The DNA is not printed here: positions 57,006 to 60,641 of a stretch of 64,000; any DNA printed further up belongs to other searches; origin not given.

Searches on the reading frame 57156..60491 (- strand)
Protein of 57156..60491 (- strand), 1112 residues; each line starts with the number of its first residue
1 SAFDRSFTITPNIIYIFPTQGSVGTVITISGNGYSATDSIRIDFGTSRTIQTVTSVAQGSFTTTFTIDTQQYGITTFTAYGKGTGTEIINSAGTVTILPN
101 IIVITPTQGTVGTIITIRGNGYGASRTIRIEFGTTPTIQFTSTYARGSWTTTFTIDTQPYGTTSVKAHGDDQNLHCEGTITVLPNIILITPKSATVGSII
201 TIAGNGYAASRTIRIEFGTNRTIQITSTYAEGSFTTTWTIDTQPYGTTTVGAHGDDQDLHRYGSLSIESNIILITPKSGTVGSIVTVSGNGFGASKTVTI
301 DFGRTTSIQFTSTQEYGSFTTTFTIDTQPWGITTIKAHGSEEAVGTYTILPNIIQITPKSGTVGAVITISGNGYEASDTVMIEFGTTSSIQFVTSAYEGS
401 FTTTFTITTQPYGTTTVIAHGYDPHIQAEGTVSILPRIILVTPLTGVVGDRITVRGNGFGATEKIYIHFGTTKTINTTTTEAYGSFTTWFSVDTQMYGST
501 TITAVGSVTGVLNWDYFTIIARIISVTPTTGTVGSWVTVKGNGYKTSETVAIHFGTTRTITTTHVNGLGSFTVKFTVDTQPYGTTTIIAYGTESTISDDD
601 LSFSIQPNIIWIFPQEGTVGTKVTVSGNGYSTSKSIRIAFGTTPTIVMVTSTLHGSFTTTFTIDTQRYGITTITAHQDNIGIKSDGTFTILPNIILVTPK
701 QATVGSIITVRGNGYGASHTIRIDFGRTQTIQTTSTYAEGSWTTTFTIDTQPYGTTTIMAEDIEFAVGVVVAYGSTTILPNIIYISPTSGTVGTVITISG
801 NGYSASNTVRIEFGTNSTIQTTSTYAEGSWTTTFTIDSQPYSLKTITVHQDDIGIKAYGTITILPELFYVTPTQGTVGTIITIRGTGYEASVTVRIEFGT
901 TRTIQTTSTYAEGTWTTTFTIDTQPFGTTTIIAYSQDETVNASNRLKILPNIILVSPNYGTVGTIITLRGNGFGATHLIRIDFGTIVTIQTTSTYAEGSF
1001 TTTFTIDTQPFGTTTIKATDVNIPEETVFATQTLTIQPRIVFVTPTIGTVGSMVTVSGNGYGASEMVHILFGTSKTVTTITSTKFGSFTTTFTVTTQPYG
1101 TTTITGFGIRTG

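Call 11: search_protein_families(library=pfam, proteins=[window:57156-60491:-], max_evalue=0.01)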
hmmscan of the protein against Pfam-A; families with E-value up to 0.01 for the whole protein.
window:57156-60491:- (1112 aa): 3 families
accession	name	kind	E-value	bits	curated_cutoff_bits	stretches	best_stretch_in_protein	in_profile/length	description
PF00337.29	Gal-bind_lectin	-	1.6e-05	24.8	22.1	0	16-48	5-37/132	Galactoside-binding lectin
PF22633.2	F5_F8_type_C_2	-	0.00011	23.2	27.8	0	717-763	18-68/91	NedA-like, galactose-binding domain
PF24789.1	SAC9_GBDL_2nd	-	0.0012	18.9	27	0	782-840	53-111/202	SAC9 second GBDL domain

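Call 12: find_homologous_proteins(query=window:57156-60491:-)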
Query window:57156-60491:- (1112 aa): 108 proteins with E <= 0.001 among 8000 candidates.
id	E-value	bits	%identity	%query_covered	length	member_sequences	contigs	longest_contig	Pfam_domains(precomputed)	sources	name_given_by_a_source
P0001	0.0e+0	1241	40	99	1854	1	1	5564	-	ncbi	ncbi:MAG: hypothetical protein AAB296_10485, partial [Candidatus Desantisbacteria bacterium]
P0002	0.0e+0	1177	41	91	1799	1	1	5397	-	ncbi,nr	ncbi:hypothetical protein HY772_03460, partial [Candidatus Woesearchaeota archaeon]|nr:hypothetical 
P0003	0.0e+0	1175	41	99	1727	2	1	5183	-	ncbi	ncbi:hypothetical protein COX18_02265, partial [Candidatus Desantisbacteria bacterium CG23_combo_of_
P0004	0.0e+0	1118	40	99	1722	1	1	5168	-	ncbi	ncbi:MAG: hypothetical protein AAB296_03760, partial [Candidatus Desantisbacteria bacterium]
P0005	0.0e+0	1063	42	99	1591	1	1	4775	-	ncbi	ncbi:MAG: hypothetical protein AAB296_00855, partial [Candidatus Desantisbacteria bacterium]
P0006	0.0e+0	1047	39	99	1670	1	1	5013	PF21992.3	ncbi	ncbi:MAG: hypothetical protein AAB296_09120, partial [Candidatus Desantisbacteria bacterium]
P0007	0.0e+0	1041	42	99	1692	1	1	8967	PF01833.31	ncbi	ncbi:hypothetical protein COZ71_05475, partial [Candidatus Desantisbacteria bacterium CG_4_8_14_3_um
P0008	2.6e-296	1004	41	94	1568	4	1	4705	-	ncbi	ncbi:hypothetical protein COX18_08985, partial [Candidatus Desantisbacteria bacterium CG23_combo_of_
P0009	4.2e-289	980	42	98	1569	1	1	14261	PF13861.13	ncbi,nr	ncbi:hypothetical protein HY793_02250, partial [Candidatus Desantisbacteria bacterium]|nr:hypothetic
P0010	1.5e-284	965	39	99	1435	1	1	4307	-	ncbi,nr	ncbi:MAG: hypothetical protein QME49_07480, partial [bacterium]|nr:hypothetical protein [bacterium]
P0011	4.8e-272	923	39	99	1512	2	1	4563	PF01833.31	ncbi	ncbi:hypothetical protein COZ71_02145, partial [Candidatus Desantisbacteria bacterium CG_4_8_14_3_um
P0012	3.2e-270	917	40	100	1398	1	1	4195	-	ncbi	ncbi:hypothetical protein COZ71_08540, partial [Candidatus Desantisbacteria bacterium CG_4_8_14_3_um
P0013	4.8e-269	914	44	92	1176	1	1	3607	-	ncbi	ncbi:MAG: hypothetical protein AAB296_06605, partial [Candidatus Desantisbacteria bacterium]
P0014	1.0e-268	912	38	98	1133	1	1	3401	-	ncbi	ncbi:MAG: hypothetical protein AAB267_01565, partial [Candidatus Desantisbacteria bacterium]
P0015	3.5e-267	907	40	99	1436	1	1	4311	-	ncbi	ncbi:hypothetical protein COZ71_08470, partial [Candidatus Desantisbacteria bacterium CG_4_8_14_3_um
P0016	9.5e-256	870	39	99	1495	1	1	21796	-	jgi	-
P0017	9.9e-248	843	38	99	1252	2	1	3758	PF01833.31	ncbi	ncbi:hypothetical protein COZ71_04000, partial [Candidatus Desantisbacteria bacterium CG_4_8_14_3_um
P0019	1.9e-237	809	48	73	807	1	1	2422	PF01833.31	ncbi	ncbi:MAG: hypothetical protein AB1414_19285, partial [bacterium]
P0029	3.4e-192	659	35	99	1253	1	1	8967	PF01833.31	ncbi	ncbi:hypothetical protein COZ71_05480, partial [Candidatus Desantisbacteria bacterium CG_4_8_14_3_um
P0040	6.7e-144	499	46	57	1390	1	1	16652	PF13715.13,PF18962.8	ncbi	ncbi:MAG: cohesin domain-containing protein [bacterium]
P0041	7.5e-144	499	49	53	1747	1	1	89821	PF13229.13,PF13715.13,PF02415.24,PF00963.25,PF18962.8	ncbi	ncbi:MAG: right-handed parallel beta-helix repeat-containing protein [bacterium]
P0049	2.8e-128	448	49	47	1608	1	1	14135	PF00404.25,PF18962.8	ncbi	ncbi:MAG: choice-of-anchor Q domain-containing protein [bacterium]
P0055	1.3e-115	406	39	67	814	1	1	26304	PF01833.31,PF22633.4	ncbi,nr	ncbi:TPA: hypothetical protein DCX16_04785, partial [bacterium]|nr:hypothetical protein [bacterium]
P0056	7.4e-107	377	42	48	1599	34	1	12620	PF02415.24,PF18962.8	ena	-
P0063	3.5e-85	305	44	38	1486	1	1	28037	PF13715.13,PF13585.13,PF00963.25,PF18962.8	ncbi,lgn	ncbi:MAG: cohesin domain-containing protein [bacterium]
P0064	3.5e-83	298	34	51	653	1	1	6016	PF01833.31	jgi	-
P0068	3.0e-79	285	51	31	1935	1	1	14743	PF13229.13,PF13585.13,PF18962.8,PF05048.20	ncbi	-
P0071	6.8e-73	264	33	52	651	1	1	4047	PF01833.31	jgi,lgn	-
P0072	1.2e-72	263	29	52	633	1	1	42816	PF01833.31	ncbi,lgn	-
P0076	3.4e-62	229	29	75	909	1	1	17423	PF01833.31,PF01835.26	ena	-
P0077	8.9e-58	214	43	32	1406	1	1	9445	PF13585.13,PF18962.8,PF13860.13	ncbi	ncbi:MAG: gliding motility-associated C-terminal domain-containing protein [Candidatus Desantisbacte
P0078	9.4e-53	197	47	25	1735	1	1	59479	PF13229.13,PF18962.8,PF05048.20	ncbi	ncbi:MAG: right-handed parallel beta-helix repeat-containing protein [bacterium]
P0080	4.2e-52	195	28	91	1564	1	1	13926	PF01833.31,PF28405.1,PF01835.26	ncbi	-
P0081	1.7e-51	193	32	52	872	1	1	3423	PF01833.31,PF28405.1,PF06832.19,PF01835.26,PF17936.8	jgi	-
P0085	9.0e-49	184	27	97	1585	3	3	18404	PF01833.31,PF28405.1,PF06832.19,PF01835.26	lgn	-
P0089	7.3e-34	135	34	37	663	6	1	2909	PF01833.31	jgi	jgi:hypothetical protein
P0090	6.4e-33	132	55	14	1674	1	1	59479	PF13229.13,PF00404.25,PF18962.8,PF26198.1,PF05048.20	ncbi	ncbi:MAG: right-handed parallel beta-helix repeat-containing protein, partial [bacterium]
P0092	5.2e-29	119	29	44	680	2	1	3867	PF01833.31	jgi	-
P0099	1.9e-16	77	27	45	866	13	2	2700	PF01833.31,PF07889.18,PF01835.26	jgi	jgi:methyl-accepting chemotaxis protein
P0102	1.1e-13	68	28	43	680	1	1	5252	PF01833.31,PF25788.3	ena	-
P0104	5.9e-11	59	41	12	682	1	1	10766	PF13715.13,PF13585.13,PF18962.8,PF13860.13,PF13620.13,PF22904.4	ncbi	-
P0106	9.5e-7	45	26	49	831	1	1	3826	PF13715.13,PF01833.31,PF13620.13,PF22904.4,PF17210.10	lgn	-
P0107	9.0e-5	39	28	28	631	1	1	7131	PF01833.31,PF01835.26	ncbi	-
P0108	8.0e-4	35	25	47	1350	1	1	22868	PF01833.31,PF22359.3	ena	-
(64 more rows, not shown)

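Call 14: find_related_loci(query=window:57156-60491:-, collection=genome_contigs, flank=10000)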
Query window:57156-60491:- (1112 aa) in genome_contigs; peptide patterns used: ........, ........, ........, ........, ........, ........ (x = any residue, [..] = any of these).
50 stretches matched a pattern; 1 encode a relative of the query (tblastn E <= 1e-3); 1 distinct loci.
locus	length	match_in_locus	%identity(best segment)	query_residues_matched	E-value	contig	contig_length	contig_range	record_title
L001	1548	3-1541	55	2-1112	3e-169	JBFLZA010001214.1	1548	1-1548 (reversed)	MAG: Cyanobacteriota bacterium isolate MAG099 MAG099_1214, whole genome shotgun sequence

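Call 15: find_related_loci(query=window:57156-60491:-, collection=metagenome_contigs, flank=10000)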
Query window:57156-60491:- (1112 aa) in metagenome_contigs; peptide patterns used: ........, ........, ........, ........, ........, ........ (x = any residue, [..] = any of these).
129 stretches matched a pattern, but none encodes a relative of the query by tblastn (E <= 1e-3).

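Call 29: find_encoding_contigs(protein=P0016, flank=10000, max_places=3)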
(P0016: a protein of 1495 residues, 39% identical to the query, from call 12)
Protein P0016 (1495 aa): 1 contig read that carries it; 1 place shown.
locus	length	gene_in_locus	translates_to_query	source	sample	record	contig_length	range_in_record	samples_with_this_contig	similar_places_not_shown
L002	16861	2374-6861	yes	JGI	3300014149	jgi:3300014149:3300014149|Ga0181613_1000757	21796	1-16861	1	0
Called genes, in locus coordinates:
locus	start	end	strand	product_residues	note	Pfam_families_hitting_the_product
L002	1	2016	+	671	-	?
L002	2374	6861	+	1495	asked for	-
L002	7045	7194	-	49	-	-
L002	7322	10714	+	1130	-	-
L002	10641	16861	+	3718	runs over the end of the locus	?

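Call 30: find_encoding_contigs(protein=P0055, flank=10000, max_places=3)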
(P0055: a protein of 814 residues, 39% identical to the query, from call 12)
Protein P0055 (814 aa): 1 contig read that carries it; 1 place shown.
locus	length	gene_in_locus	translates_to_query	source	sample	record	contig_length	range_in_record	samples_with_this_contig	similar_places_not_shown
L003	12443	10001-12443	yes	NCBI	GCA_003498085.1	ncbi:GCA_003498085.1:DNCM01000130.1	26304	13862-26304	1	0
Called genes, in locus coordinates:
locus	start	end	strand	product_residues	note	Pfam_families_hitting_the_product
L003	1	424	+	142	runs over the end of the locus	PF00572:Ribosomal_L13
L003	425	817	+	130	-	PF00380:Ribosomal_S9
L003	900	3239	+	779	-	PF00133:tRNA-synt_1, PF01921:tRNA-synt_1f (faint), PF01406:tRNA-synt_1e (faint), PF09334:tRNA-synt_1g, PF13603:tRNA-synt_1_2, PF00133:tRNA-synt_1, PF09334:tRNA-synt_1g (weak), PF08264:Anticodon_1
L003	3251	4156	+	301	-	PF08545:ACP_syn_III, PF08541:ACP_syn_III_C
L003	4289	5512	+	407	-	PF06689:zf-C4_ClpX, PF00493:MCM, PF01078:Mg_chelatase (faint), PF05496:RuvB_N (weak), PF00004:AAA, PF07724:AAA_2, PF07728:AAA_5 (weak), PF10431:ClpB_D2-small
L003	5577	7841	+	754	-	PF02190:LON_substr_bdg, PF00004:AAA, PF07728:AAA_5 (weak), PF22667:Lon_lid, PF05362:Lon_C, PF13541:ChlI (weak)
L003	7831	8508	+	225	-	-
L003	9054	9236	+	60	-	-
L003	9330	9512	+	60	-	-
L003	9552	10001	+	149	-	-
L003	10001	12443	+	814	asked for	PF01833:TIG (faint), PF22633:F5_F8_type_C_2 (faint)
